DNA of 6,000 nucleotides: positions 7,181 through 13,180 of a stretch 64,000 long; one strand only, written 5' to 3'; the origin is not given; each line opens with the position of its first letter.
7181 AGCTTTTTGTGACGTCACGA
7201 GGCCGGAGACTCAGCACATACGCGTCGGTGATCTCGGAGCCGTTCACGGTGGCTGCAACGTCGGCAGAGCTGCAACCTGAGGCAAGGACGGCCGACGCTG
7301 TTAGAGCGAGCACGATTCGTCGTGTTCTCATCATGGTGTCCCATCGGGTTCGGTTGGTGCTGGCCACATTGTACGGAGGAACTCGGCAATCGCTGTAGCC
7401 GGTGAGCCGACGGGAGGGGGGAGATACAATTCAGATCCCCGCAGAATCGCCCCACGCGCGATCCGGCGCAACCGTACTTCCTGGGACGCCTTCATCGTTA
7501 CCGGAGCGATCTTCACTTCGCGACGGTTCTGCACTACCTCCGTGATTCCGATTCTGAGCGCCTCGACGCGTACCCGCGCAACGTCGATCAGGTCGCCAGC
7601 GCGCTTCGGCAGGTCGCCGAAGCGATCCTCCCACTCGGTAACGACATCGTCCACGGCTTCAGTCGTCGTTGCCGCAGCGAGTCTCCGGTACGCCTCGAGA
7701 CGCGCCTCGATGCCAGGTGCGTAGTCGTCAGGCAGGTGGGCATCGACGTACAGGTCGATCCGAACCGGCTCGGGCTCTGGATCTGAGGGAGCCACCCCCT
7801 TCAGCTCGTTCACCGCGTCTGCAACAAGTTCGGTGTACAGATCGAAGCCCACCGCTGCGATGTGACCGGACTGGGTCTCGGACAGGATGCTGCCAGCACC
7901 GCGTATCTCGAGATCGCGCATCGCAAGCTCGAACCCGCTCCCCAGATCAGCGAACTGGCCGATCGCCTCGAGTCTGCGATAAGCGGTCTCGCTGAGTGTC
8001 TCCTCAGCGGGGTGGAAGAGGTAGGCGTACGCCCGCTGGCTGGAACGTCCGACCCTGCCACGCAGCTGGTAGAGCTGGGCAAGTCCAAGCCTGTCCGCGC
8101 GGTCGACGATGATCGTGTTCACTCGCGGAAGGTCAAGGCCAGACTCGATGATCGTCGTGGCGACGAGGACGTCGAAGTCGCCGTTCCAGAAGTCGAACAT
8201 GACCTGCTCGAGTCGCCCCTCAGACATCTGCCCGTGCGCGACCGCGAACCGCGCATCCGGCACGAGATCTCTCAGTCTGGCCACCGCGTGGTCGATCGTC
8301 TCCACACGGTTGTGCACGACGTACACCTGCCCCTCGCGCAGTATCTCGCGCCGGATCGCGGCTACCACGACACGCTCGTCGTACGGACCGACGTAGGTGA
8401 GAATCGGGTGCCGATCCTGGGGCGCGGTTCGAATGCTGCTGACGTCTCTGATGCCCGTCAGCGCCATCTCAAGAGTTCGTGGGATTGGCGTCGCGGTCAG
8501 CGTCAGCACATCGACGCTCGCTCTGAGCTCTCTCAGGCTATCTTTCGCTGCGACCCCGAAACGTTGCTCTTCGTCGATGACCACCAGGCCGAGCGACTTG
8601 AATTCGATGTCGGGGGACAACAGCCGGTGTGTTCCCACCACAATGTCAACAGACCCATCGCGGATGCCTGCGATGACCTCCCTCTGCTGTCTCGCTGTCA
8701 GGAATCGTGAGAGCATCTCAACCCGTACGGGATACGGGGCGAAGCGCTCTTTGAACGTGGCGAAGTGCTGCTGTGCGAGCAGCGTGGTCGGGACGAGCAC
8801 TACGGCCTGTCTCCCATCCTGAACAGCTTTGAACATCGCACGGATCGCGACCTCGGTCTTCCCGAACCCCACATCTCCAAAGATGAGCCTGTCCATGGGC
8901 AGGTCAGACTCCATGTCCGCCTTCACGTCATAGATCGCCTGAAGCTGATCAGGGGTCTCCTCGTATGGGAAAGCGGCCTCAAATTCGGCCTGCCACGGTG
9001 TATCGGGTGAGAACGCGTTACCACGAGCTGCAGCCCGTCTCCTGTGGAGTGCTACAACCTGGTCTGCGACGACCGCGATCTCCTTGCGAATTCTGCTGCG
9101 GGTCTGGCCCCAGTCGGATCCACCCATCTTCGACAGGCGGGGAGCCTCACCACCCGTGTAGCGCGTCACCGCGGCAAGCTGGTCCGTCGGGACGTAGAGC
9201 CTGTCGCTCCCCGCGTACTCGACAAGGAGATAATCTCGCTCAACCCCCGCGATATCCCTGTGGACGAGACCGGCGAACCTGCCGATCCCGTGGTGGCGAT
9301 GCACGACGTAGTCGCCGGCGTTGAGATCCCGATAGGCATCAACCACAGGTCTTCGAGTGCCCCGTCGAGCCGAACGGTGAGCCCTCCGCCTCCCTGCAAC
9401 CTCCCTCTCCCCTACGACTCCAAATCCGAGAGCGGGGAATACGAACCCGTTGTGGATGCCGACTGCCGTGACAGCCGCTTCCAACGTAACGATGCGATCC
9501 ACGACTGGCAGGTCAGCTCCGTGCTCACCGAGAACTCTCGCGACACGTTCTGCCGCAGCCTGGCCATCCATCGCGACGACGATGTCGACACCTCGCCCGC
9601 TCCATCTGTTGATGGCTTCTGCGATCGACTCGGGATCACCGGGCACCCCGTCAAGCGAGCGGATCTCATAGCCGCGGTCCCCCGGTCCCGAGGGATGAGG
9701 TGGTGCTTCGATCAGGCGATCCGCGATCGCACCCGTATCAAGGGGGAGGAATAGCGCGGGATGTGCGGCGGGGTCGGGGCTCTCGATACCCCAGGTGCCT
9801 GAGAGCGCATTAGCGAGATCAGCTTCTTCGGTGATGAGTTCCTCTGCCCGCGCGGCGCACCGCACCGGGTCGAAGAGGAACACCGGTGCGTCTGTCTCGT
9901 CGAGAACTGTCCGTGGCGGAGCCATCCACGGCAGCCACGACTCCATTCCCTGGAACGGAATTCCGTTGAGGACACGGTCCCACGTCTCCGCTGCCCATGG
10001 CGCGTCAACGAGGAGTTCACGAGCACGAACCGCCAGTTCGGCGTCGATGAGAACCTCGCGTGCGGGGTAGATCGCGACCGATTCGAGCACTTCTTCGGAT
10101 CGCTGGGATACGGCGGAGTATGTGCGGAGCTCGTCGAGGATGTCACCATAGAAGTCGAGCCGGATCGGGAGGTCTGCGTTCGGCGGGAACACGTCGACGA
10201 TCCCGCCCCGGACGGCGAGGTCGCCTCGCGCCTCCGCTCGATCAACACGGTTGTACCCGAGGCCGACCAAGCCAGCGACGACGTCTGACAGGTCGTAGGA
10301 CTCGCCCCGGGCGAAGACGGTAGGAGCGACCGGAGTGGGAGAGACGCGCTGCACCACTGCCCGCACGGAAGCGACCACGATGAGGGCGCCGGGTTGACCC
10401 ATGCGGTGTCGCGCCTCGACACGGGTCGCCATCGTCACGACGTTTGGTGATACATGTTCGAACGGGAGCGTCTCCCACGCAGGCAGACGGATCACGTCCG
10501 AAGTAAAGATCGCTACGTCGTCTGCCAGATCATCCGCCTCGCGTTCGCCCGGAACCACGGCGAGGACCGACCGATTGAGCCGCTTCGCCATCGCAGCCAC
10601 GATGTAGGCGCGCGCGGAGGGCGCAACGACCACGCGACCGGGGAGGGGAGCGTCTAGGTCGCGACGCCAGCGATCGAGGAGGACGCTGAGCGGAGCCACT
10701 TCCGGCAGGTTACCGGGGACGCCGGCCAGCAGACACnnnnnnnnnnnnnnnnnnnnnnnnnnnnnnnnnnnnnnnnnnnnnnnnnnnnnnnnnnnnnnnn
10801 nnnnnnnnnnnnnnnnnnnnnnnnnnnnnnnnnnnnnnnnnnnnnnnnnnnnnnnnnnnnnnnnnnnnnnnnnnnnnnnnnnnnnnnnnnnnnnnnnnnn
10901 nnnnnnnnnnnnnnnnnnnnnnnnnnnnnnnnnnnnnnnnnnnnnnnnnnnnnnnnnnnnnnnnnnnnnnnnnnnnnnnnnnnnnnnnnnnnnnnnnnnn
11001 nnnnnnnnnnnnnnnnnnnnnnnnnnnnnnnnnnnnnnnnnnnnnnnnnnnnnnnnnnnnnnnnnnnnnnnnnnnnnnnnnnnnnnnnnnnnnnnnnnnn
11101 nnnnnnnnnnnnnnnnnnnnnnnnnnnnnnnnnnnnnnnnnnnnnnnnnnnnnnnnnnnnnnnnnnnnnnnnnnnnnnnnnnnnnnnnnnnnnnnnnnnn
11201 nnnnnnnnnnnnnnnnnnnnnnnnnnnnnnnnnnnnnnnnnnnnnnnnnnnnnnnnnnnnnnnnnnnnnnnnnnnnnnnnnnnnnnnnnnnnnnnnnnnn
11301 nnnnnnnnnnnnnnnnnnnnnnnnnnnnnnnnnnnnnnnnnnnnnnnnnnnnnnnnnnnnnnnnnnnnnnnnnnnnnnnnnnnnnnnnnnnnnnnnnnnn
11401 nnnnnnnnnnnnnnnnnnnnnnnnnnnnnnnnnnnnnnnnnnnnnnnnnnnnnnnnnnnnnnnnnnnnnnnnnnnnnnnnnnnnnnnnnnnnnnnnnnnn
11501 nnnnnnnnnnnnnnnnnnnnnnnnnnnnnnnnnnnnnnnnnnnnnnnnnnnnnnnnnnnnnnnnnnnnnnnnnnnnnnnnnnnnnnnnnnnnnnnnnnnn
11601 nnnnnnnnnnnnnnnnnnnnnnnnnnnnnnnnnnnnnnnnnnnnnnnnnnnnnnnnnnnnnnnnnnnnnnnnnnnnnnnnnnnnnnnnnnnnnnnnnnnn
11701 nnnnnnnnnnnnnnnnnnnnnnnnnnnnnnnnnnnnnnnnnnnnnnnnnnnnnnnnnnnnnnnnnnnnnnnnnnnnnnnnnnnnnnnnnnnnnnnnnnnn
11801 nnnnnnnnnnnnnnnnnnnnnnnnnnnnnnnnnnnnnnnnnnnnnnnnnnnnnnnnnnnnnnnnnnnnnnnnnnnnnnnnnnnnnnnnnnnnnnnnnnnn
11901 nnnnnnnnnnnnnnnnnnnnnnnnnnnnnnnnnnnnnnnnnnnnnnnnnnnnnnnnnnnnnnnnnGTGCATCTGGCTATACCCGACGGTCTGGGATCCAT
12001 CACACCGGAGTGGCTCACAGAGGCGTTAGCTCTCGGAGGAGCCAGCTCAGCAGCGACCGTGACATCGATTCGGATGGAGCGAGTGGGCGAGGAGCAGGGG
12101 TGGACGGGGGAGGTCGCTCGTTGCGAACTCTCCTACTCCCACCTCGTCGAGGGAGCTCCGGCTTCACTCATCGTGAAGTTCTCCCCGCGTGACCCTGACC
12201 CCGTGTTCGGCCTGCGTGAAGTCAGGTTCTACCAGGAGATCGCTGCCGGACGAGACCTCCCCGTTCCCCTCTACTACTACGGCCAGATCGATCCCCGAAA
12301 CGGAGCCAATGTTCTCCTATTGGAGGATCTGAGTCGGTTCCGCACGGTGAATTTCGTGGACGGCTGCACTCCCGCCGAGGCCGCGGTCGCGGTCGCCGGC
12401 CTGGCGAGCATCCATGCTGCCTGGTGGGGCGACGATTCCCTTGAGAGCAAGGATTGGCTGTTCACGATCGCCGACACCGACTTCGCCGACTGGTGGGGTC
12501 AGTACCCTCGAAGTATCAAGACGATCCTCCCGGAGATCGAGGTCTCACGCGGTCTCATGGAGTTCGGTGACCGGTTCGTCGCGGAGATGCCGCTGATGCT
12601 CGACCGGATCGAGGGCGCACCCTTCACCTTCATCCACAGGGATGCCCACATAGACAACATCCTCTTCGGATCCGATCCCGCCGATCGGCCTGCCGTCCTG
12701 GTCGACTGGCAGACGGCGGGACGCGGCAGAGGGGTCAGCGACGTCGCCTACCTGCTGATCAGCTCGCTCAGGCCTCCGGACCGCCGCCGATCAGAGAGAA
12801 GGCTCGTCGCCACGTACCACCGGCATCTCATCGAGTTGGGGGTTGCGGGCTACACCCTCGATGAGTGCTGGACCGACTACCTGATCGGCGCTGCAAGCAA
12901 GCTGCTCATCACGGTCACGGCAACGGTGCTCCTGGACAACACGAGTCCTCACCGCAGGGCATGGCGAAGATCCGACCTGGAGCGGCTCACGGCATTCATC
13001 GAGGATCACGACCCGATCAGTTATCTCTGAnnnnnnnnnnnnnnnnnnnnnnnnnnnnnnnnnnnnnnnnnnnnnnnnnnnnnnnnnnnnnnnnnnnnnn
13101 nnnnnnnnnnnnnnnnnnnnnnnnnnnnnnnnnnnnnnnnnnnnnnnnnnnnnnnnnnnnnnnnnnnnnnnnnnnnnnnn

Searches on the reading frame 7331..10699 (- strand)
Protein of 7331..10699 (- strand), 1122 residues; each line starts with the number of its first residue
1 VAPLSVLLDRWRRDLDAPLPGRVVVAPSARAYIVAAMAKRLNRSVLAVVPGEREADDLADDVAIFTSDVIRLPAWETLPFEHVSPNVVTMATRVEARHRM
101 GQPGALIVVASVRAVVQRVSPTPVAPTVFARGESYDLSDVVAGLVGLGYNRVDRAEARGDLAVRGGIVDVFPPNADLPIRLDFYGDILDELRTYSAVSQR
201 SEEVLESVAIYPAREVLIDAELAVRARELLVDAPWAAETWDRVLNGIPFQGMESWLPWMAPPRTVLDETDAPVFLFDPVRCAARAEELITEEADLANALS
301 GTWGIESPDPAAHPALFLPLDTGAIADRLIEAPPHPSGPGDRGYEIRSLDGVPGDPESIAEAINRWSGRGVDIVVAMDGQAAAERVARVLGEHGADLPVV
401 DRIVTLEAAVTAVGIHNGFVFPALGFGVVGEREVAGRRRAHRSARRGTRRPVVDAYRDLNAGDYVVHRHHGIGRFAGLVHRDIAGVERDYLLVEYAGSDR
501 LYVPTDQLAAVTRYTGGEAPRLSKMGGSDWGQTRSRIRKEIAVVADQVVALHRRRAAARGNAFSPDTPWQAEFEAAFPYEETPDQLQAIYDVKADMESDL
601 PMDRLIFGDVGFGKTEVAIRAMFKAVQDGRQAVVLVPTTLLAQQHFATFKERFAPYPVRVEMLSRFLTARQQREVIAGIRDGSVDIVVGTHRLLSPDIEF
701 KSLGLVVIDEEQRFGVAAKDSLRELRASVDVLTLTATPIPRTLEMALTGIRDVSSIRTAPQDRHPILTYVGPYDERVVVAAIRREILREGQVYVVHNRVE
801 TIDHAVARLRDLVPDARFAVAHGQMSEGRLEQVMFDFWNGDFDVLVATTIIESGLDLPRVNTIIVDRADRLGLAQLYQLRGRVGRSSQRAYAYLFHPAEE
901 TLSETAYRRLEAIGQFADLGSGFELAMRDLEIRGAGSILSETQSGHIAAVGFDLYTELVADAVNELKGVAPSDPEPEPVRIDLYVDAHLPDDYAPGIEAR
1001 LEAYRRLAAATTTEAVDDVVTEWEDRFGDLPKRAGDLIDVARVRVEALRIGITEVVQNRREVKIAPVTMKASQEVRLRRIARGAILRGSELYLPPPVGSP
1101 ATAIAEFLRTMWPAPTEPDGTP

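Call 77: search_protein_families(library=pfam, proteins=[window:7331-10699:-], max_evalue=0.00001)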
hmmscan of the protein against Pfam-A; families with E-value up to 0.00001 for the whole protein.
window:7331-10699:- (1122 aa): 6 families
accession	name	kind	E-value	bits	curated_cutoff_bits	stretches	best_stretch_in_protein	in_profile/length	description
PF00270.35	DEAD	-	1.1e-24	87.5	26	1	582-744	1-165/167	DEAD/DEAH box helicase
PF03461.20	TRCF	-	1.2e-21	77.3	25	1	984-1065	2-83/95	TRCF domain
PF00271.37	Helicase_C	-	1.6e-21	77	23.5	1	784-886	8-109/110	Helicase conserved C-terminal domain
PF02559.22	CarD_TRCF_RID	-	2e-20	73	23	1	459-514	1-56/57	CarD-like/TRCF RID domain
PF17757.6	UvrB_inter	-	2.4e-20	72.9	22.9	1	130-215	4-90/91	UvrB interaction domain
PF04851.21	ResIII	-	2.3e-08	34.6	22.5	1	582-738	5-162/164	Type III restriction enzyme, res subunit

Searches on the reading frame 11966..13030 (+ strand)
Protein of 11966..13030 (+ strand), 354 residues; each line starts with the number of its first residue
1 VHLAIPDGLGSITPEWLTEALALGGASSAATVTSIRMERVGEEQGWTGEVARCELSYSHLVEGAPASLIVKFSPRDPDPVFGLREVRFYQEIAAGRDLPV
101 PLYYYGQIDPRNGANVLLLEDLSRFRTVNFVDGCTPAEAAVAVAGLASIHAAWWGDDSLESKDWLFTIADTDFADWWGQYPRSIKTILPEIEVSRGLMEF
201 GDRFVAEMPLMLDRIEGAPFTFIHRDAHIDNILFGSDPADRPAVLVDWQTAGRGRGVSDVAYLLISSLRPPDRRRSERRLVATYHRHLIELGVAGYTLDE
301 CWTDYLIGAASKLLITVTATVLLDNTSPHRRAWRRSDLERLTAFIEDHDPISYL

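Call 75: search_protein_families(library=pfam, proteins=[window:11966-13030:+], max_evalue=0.00001)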
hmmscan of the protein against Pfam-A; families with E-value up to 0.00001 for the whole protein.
window:11966-13030:+ (354 aa): 3 families
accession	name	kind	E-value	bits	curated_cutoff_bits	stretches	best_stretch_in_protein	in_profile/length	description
PF02958.26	EcKL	-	5.2e-14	52.7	22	1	199-290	194-287/294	Ecdysteroid kinase-like family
PF01636.29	APH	-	1.1e-12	48.7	23.2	1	62-285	18-230/239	Phosphotransferase enzyme family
PF07914.17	DUF1679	-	1.6e-08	34.3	24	1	218-326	266-381/414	Uncharacterized oxidoreductase dhs-27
